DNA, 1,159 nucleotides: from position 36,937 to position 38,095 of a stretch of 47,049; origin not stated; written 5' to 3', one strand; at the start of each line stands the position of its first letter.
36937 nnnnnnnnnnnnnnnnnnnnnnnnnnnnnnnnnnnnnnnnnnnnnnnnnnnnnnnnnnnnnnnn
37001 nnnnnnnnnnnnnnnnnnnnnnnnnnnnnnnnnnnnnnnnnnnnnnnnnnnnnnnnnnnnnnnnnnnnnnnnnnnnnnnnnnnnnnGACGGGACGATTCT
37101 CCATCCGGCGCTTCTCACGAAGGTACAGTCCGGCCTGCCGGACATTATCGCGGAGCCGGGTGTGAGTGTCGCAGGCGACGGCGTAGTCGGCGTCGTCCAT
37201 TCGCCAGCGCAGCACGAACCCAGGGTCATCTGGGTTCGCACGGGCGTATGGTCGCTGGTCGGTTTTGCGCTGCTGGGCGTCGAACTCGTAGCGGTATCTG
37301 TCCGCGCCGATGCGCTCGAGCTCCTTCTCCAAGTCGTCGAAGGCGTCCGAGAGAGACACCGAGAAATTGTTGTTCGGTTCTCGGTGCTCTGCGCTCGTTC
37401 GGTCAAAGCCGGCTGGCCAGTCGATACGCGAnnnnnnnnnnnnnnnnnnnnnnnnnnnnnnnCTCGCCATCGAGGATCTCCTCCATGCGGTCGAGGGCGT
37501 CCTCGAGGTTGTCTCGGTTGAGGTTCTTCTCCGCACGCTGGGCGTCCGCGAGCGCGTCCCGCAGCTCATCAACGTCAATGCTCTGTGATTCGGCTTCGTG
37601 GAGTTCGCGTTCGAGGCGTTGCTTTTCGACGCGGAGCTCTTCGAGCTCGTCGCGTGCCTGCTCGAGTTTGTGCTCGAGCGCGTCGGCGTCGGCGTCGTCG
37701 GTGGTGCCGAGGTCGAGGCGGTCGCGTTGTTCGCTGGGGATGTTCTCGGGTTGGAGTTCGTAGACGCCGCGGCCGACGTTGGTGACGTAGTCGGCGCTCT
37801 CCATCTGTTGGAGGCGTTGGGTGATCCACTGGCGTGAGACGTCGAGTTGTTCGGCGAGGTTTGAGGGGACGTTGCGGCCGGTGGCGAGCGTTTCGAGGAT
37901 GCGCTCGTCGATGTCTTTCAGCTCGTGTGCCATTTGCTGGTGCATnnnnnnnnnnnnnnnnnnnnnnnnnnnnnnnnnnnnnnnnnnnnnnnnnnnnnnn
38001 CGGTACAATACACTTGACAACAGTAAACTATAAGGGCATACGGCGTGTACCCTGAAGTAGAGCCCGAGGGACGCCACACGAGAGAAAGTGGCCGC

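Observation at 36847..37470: Virus-encoded J-domain protein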

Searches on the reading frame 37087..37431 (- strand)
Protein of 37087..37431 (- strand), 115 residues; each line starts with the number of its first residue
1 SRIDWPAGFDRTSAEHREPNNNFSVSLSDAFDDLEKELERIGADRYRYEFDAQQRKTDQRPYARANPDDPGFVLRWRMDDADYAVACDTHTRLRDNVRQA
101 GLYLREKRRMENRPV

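Call 44: predict_structure(alignment_id=A4)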
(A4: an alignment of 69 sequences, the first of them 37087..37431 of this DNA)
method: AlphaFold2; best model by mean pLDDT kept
length: 115 residues; sequences in the alignment: 69
mean_pLDDT: 87.5   pTM: 0.82
mean pLDDT of the five models: 87.5, 87.1, 85.7, 84.1, 83.2
residues with pLDDT >= 90: 71; 70-90: 36; 50-70: 5; < 50: 3
segments of 3 or more residues with pLDDT < 50: 113-115
pLDDT, mean of each block of 10 residues (from residue 1): 87 91 89 94 92 84 84 93 93 94 82 48
secondary structure, 60 per line:
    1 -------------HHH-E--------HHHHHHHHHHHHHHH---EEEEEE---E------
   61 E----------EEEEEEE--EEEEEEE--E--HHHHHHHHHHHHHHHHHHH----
elements in order: H27-41 E45-50 E72-78 E81-87 H93-111
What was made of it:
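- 37096..37431 (-): N-terminal conserved domain (residues 14-125): extended N-terminal segment, helix 40-54, strands 58-63, 85-91 and 94-100, helix 106-124. AF2 model of residues 14-128, pLDDT 87.5, pTM 0.82 (call 44).
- pLDDT 87.5 and pTM 0.82 (call 44).
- Tried and rejected: I therefore modelled residues 14-128 alone (call 44).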

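Call 47: fold_search(model_id=the predicted structure, library=pdb)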
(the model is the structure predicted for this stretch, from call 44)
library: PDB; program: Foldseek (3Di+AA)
matches with E <= 10: 724; with E <= 0.001: 0
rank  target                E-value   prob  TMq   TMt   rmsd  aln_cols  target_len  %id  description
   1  9kby_A                5.0e-02  0.91  0.38  0.08   6.0        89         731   13  Cryo-EM structure of DCL4-Hairpin RNA complex (released 2026-02-18)
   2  9kbz_A                5.3e-02  0.96  0.43  0.05   8.3        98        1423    9  Cryo-EM structure of DCL4-DRB4CTD-dsRNA complex (released 2026-02-18)
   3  3p1x_A                5.6e-02  0.57  0.28  0.39   8.4        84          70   14  Crystal structure of DRBM 2 domain of Interleukin enhancer-binding factor 3 from Homo sapiens, Northeast Structural Ge (released 2010-12-29)
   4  8wi7_w                6.0e-02  0.69  0.37  0.19  11.1       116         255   12  Cryo- EM structure of Mycobacterium smegmatis 70S ribosome, bS1 and RafH. (released 2024-02-28)
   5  9gbv_B                7.2e-02  0.33  0.28  0.07   9.1        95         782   12  E.coli gyrase holocomplex with chirally wrapped 217 bp DNA fragment (released 2024-08-21)
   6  2l33_MODEL_1_A        9.3e-02  0.54  0.33  0.39  10.5       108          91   12  Solution NMR Structure of DRBM 2 domain of Interleukin enhancer-binding factor 3 from Homo sapiens, Northeast  (released 2010-09-22)
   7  2b7v_MODEL_1_A        9.3e-02  0.35  0.23  0.31   8.4        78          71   13  Structure of ADAR2 dsRBM2 (released 2006-03-14)
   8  8qqi_B                1.1e-01  0.23  0.27  0.11   9.3        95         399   12  E.coli DNA gyrase in complex with 217 bp substrate DNA and LEI-800 (released 2024-06-19)
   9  6rku_B                1.1e-01  0.21  0.26  0.11   9.5        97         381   13  E. coli DNA Gyrase - DNA binding and cleavage domain in State 1 (released 2019-11-06)
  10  2ez6_A                1.3e-01  0.30  0.26  0.17   7.5        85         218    9  Crystal structure of Aquifex aeolicus RNase III (D44N) complexed with product of double-stranded RNA processing (released 2006-02-07)
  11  4tma_B                1.6e-01  0.15  0.22  0.09   8.5        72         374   17  Crystal structure of gyrase bound to its inhibitor YacG (released 2014-07-23)
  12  6rkw_B                1.7e-01  0.18  0.26  0.07   9.2        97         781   13  CryoEM structure of the complete E. coli DNA Gyrase complex bound to a 130 bp DNA duplex (released 2019-11-06)
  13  5kol_D                1.8e-01  0.38  0.29  0.21   6.8        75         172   17  Crystal structure of the competence-damaged protein (CinA) superfamily protein ECK1530/EC0983 from Escherichia coli (released 2016-07-27)
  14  2nug_B                1.8e-01  0.38  0.28  0.18   7.1        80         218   10  Crystal structure of RNase III from Aquifex aeolicus complexed with ds-RNA at 1.7-Angstrom Resolution (released 2007-11-20)
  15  8qqs_D                1.8e-01  0.21  0.28  0.07   9.1        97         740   13  E. coli DNA gyrase bound to a linear part of a DNA minicircle (released 2024-04-10)
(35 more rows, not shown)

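Call 52: fold_search(model_id=the predicted structure, library=viral)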
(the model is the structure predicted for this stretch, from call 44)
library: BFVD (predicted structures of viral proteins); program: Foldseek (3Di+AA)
matches with E <= 10: 1282; with E <= 0.001: 0
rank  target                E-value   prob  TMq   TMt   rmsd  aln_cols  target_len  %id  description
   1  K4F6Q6                9.1e-03  0.84  0.35  0.36   9.3       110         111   20  Sigma 54 modulation protein/ribosomal protein S30EA [Cronobacter phage vB_CsaM_GAP32]
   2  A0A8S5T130            9.7e-03  0.72  0.25  0.24   8.7        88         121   16  Uncharacterized protein [Myoviridae sp. ctWb16]
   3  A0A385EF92            1.0e-02  0.98  0.39  0.32   5.1        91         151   14  Uncharacterized protein [Caulobacter phage CcrBL9]
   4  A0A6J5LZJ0            1.7e-02  0.99  0.39  0.50   6.7        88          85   10  Uncharacterized protein [uncultured Caudovirales phage]
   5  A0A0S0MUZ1            1.9e-02  0.87  0.29  0.41   6.3        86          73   14  Uncharacterized protein [Pseudomonas phage PaMx74]
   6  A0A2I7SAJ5            2.6e-02  0.44  0.29  0.28  11.1       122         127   11  (no name in the UniProt tables at hand)
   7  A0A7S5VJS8            2.8e-02  0.60  0.29  0.35   7.7        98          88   15  (no name in the UniProt tables at hand)
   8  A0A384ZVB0            3.0e-02  0.80  0.41  0.31   9.1       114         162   11  (no name in the UniProt tables at hand)
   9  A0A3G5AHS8            3.2e-02  0.84  0.36  0.24  11.1        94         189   12  Uncharacterized protein [Solivirus sp.]
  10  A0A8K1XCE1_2          3.2e-02  0.51  0.29  0.04  19.3       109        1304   13  (no name in the UniProt tables at hand)
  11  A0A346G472            3.4e-02  0.41  0.27  0.17   9.2        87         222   17  (no name in the UniProt tables at hand)
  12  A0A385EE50            4.4e-02  0.90  0.37  0.48   7.3        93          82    9  Uncharacterized protein [Caulobacter phage CcrSC]
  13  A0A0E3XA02            4.9e-02  0.89  0.40  0.50   7.2        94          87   17  Uncharacterized protein [Gordonia phage Gsput1]
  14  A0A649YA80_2          4.9e-02  0.75  0.30  0.04   7.6        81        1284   10  (no name in the UniProt tables at hand)
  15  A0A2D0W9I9            6.3e-02  0.84  0.34  0.49   5.9        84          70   20  Uncharacterized protein [Bordetella phage FP1]
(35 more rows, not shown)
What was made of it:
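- On dsRBD / ribosome hibernation factor fold: These are the top Foldseek hits, but with E 0.05-0.3 and TM at most 0.44 (call 47); BFVD S30EA gives E 0.009 and TM 0.35 (call 52).
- Closest known: dsRBD and ribosome hibernation factor. Same: They are the top Foldseek hits (calls 47, 52).
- The topology resembles dsRBD and ribosome hibernation factor folds (calls 47, 52).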

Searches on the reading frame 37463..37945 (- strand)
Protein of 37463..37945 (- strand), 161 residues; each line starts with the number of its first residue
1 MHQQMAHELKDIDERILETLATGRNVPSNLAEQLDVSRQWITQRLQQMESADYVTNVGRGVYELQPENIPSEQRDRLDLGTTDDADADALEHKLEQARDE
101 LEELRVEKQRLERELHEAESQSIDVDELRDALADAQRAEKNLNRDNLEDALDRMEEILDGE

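Call 4: search_protein_families(library=pfam, proteins=[window:37463-37945:-], max_evalue=1)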
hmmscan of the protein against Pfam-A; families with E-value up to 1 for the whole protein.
window:37463-37945:- (161 aa): 22 families
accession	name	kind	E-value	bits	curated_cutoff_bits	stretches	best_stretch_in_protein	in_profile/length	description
PF25213.1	HVO_A0261_N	-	0.00033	20.9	35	1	15-64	15-63/86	HVO_A0261 N-terminal domain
PF13412.12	HTH_24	-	0.00044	20.2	21.9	1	10-55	2-48/48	Winged helix-turn-helix DNA-binding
PF09787.14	Golgin_A5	-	0.0037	17.3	31.7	1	75-158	37-123/305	Golgin subfamily A member 5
PF00392.27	GntR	-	0.0054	16.8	27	1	12-58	9-58/64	Bacterial regulatory proteins, gntR family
PF01978.25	TrmB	-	0.022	15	25.6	1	6-57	3-55/68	Sugar-specific transcriptional regulator TrmB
PF08279.18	HTH_11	-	0.023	15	25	1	28-50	19-41/55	HTH domain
PF13545.12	HTH_Crp_2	-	0.031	14.7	27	1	29-62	27-60/70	Crp-like helix-turn-helix domain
PF12840.13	HTH_20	-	0.037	14.4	27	1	27-52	21-46/51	Helix-turn-helix domain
PF24270.1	HTH_Cmi2_C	-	0.055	14.2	27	1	13-59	77-123/125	Cmi2, C-terminal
PF12802.13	MarR_2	-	0.065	13.8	27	1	15-55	9-51/61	MarR family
PF01325.25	Fe_dep_repress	-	0.073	13.7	26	1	27-57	25-55/60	Iron dependent repressor, N-terminal DNA binding domain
PF25610.1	HR1_TOCA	-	0.12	13.2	27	1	86-121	54-89/90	TOCA family HR1 domain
PF23886.1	DUF7239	-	0.12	13.1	24.6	0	90-122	8-41/112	Family of unknown function (DUF7239)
PF11068.13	YlqD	-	0.12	13.1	27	1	88-157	23-89/131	YlqD protein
PF02082.26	Rrf2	-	0.15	12.6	30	0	29-57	28-56/132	Iron-dependent Transcriptional regulator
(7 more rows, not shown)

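Call 5: search_protein_families(library=ncbifam, proteins=[window:37463-37945:-], max_evalue=1)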
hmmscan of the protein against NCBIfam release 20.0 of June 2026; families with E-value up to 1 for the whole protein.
window:37463-37945:- (161 aa): 20 families
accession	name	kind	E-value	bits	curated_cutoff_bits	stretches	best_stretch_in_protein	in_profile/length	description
TIGR01884.1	cas_HTH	subfamily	1.7e-06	27.6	60.2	1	15-60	146-193/202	CRISPR-associated CARF protein Csa3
NF052290.2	MocR_like_YczR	exception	0.00019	20.3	487.4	1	20-135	37-153/458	MocR-like transcription factor YczR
NF052282.1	PLP_TF_PdxR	equivalog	0.00032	19.9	320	1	12-141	10-125/448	MocR-like pyridoxine biosynthesis transcription factor PdxR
NF033788.1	HTH_metalloreg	subfamily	0.0012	18.6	55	1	15-60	15-61/77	metalloregulator ArsR/SmtB family transcription factor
NF047906.1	CdPbTransRegCmtR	equivalog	0.0058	16.5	150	1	14-60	24-70/104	Cd(II)/Pb(II)-sensing metalloregulatory transcriptional regulator CmtR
NF008384.0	PRK11179.1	equivalog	0.0058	16.5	227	1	6-56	4-55/153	transcriptional regulator AsnC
NF041396.1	TranRegLrp_Halo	equivalog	0.011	15.6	190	1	11-55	5-50/149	HTH-type transcriptional regulator Lrp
NF038251.1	AdcR_fam_Zn_TF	equivalog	0.026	14.8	175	1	8-55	33-80/143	zinc-dependent MarR family transcriptional regulator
NF053606.1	Sta1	subfamily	0.031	14.4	80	1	5-55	14-65/100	Sta1 family transcriptional regulator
TIGR02702.1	SufR_cyano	equivalog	0.032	13.9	178.8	1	14-56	4-47/208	iron-sulfur cluster biosynthesis transcriptional regulator SufR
NF033789.1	repress_SdpR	subfamily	0.05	13.5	100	1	15-57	12-54/79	autorepressor SdpR family transcription factor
NF052281.1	rhizopine_MocR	equivalog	0.052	12.2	650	1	1-57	19-75/479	rhizopine catabolism transcriptional regulator MocR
NF041214.1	plasmid_TraB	equivalog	0.055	11.9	800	1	22-67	590-635/639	plasmid transfer protein TraB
NF053758.1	ChrTpTrnRegChrS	equivalog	0.067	13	250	1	4-52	7-56/158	chromate efflux transcriptional regulator ChrS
NF009710.0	PRK13239.1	equivalog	0.093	12.1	193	1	7-53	18-65/210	alkylmercury lyase MerB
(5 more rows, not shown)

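Call 6: search_protein_families(library=phrogs, proteins=[window:37463-37945:-], max_evalue=0.1)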
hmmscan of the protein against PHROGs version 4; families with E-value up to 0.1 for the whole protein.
window:37463-37945:- (161 aa): 7 families
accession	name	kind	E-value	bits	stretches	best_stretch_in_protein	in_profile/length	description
phrog_2440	-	transcription regulation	8.3e-11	42.9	1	3-64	20-87/126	transcriptional regulator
phrog_233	-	head and packaging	0.003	19.2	1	81-147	20-84/161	head scaffolding protein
phrog_57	-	head and packaging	0.0037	18.1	1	28-139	16-131/199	terminase small subunit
phrog_10724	-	unknown function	0.0048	17.3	1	19-69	24-77/253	-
phrog_12156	-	DNA, RNA and nucleotide metabolism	0.034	13.8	0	6-59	418-472/485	DNA helicase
phrog_6336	-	unknown function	0.072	14.4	0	19-62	23-67/81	-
phrog_9285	-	unknown function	0.088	12.6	1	10-62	34-90/466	-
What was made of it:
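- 37460..37945 (-): Context: upstream winged-helix plus coiled-coil protein (161 aa). Its stop codon overlaps the J gene start by 11 nt. Weak wHTH matches: HVO_A0261_N, HTH_24, and phrog_2440 'transcriptional regulator' at E 8e-11 (calls 4, 6).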

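Call 92: search_protein_families(library=padloc, proteins=[window:37463-37945:-], max_evalue=0.01)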
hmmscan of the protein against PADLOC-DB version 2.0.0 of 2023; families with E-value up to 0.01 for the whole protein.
window:37463-37945:- (161 aa): 9 families
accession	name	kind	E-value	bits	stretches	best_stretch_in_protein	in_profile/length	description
PDLC01434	CasR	-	3.3e-06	25.1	1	8-60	125-177/191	"CAS-I,CAS-II,CAS-III,CAS-IV,CAS-V,CAS-VI; associated_signaling"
PDLC01268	CasR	-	9.3e-06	23.7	1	9-62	122-174/179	"CAS-I,CAS-II,CAS-III,CAS-IV,CAS-V,CAS-VI; associated_signaling"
PDLC01438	Csa3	-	0.00028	19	1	14-122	151-241/305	"CAS-I,CAS-II,CAS-III,CAS-IV,CAS-V,CAS-VI; associated_signaling"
PDLC01848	CARF3--CARF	-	0.00046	17.9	1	4-56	130-181/197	-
PDLC00515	JetC1|JetC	-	0.0043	13.1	1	39-154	715-824/1212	DUF3584 domain; MukB-like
PDLC01858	CARF3--CARF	-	0.0052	14.7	1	8-65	141-198/204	-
PDLC01849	CARF3--CARF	-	0.0056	14.4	0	8-56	135-183/197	-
PDLC03868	LmuB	-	0.0068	12.7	1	27-154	615-734/1035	-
PDLC03863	LmuB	-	0.008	12.9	1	10-136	173-292/610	-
